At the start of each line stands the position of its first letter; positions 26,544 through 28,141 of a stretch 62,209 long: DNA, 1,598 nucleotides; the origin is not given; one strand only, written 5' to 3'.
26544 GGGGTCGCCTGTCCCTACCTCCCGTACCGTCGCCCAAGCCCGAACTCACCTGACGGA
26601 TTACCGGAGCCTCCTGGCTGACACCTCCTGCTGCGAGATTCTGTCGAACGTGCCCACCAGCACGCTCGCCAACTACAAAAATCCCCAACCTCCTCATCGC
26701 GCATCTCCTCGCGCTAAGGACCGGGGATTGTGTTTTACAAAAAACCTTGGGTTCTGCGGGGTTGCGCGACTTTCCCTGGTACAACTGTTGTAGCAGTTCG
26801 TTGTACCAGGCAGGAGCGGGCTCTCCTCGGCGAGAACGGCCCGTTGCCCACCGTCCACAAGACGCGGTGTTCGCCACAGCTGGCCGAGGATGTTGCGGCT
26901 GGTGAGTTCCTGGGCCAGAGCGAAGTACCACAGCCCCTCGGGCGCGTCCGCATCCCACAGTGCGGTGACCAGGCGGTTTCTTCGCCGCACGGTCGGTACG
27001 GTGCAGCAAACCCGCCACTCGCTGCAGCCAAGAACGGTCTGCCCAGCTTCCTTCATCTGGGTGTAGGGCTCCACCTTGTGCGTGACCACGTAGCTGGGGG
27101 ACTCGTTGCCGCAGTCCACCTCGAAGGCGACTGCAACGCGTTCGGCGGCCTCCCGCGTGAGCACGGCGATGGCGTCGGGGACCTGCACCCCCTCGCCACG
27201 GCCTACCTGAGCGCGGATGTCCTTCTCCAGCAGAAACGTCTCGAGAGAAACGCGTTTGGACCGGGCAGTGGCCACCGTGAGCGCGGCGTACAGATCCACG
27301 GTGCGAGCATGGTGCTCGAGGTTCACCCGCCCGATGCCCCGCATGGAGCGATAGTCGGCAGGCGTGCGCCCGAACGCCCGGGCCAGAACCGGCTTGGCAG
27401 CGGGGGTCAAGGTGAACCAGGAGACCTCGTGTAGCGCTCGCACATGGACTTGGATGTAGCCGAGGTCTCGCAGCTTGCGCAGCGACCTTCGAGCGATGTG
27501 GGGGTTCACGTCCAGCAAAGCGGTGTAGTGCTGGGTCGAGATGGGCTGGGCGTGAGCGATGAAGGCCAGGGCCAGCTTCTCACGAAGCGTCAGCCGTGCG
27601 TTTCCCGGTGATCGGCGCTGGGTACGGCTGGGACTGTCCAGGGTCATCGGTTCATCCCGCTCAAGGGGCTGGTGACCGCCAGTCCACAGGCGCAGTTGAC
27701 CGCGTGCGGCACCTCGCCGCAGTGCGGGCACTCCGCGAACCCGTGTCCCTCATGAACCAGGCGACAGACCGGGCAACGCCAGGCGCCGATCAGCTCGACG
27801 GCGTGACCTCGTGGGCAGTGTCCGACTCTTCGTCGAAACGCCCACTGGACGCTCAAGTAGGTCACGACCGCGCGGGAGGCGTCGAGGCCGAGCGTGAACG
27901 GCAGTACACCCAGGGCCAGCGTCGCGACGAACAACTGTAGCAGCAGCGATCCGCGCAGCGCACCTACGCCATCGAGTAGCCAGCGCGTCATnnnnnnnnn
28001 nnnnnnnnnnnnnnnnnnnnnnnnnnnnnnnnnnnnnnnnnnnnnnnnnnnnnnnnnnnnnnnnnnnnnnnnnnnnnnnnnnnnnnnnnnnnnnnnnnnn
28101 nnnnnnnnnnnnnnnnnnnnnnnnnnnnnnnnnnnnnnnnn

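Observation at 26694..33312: E1 / ubiquitin-like / E2 / JAB cassette translationally chained to a DNA-transfer module (membrane protein, TraD/FtsK-like ATPase, Zn-ribbon, replication-relaxation)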

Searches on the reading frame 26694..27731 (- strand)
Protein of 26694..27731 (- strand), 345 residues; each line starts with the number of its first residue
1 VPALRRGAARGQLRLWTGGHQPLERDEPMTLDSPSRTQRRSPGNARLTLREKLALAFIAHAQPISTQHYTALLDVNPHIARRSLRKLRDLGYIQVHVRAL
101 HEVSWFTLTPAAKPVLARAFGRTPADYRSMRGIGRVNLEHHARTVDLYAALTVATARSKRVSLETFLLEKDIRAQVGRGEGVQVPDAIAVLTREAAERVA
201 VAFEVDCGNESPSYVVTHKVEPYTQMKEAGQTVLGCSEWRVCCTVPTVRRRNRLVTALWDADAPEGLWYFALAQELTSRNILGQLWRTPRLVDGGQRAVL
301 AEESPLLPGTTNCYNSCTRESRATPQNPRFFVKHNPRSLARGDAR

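Call 3: search_protein_families(library=pfam, proteins=[window:26694-27731:-], max_evalue=0.1)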
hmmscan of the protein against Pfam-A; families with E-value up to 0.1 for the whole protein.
window:26694-27731:- (345 aa): 1 family
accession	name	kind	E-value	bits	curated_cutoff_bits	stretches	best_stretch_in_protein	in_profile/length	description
PF13814.12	Replic_Relax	-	7.8e-11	42.8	25.3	1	55-230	1-179/191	Replication-relaxation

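Call 4: search_protein_families(library=padloc, proteins=[window:26694-27731:-], max_evalue=0.1)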
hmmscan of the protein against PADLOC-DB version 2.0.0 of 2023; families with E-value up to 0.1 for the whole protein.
window:26694-27731:- (345 aa): 0 families

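Call 27: search_protein_families(library=ncbifam, proteins=[window:26694-27647:-], max_evalue=0.1)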
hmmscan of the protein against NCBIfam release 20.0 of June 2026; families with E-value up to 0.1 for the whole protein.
window:26694-27647:- (317 aa): 1 family
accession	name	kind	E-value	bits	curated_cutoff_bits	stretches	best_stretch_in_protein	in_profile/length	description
NF010034.0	PRK13509.1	equivalog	0.038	13.4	244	1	22-66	6-50/251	HTH-type transcriptional regulator UlaR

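Call 88: search_dna_similar(query=window:26694-27647:-, collection=plasmids, mode=protein, max_evalue=0.001, max_rows=15)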
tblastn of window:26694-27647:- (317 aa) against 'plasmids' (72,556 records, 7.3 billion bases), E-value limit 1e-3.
No match.

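Call 103: search_protein_families(library=phrogs, proteins=[window:26694-27647:-], max_evalue=0.001)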
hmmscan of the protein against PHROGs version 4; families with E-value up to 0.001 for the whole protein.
window:26694-27647:- (317 aa): 0 families

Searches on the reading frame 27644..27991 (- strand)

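Call 3: search_protein_families(library=pfam, proteins=[window:27644-27991:-], max_evalue=0.1)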
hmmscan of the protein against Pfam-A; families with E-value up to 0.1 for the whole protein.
window:27644-27991:- (115 aa): 2 families
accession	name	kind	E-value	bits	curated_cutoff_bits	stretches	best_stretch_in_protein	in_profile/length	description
PF21349.2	RUBY_RBDX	-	0.011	15.6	26.5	1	71-92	1-23/30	Rubrerythrin, rubredoxin-like domain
PF19134.6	DUF5817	-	0.098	13.1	31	0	68-94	4-30/57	Domain of unknown function (DUF5817)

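Call 4: search_protein_families(library=padloc, proteins=[window:27644-27991:-], max_evalue=0.1)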
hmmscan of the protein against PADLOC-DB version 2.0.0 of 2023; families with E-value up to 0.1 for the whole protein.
window:27644-27991:- (115 aa): 0 families

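Call 27: search_protein_families(library=ncbifam, proteins=[window:27644-27991:-], max_evalue=0.1)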
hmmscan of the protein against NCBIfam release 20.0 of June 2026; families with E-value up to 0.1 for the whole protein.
window:27644-27991:- (115 aa): 1 family
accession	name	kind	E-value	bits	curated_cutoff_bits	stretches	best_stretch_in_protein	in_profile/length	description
NF045783.1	Nigrythrn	equivalog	0.023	14.8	340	1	72-93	173-194/202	nigerythrin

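Call 103: search_protein_families(library=phrogs, proteins=[window:27644-27991:-], max_evalue=0.001)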
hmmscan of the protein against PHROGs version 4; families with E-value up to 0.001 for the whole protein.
window:27644-27991:- (115 aa): 0 families
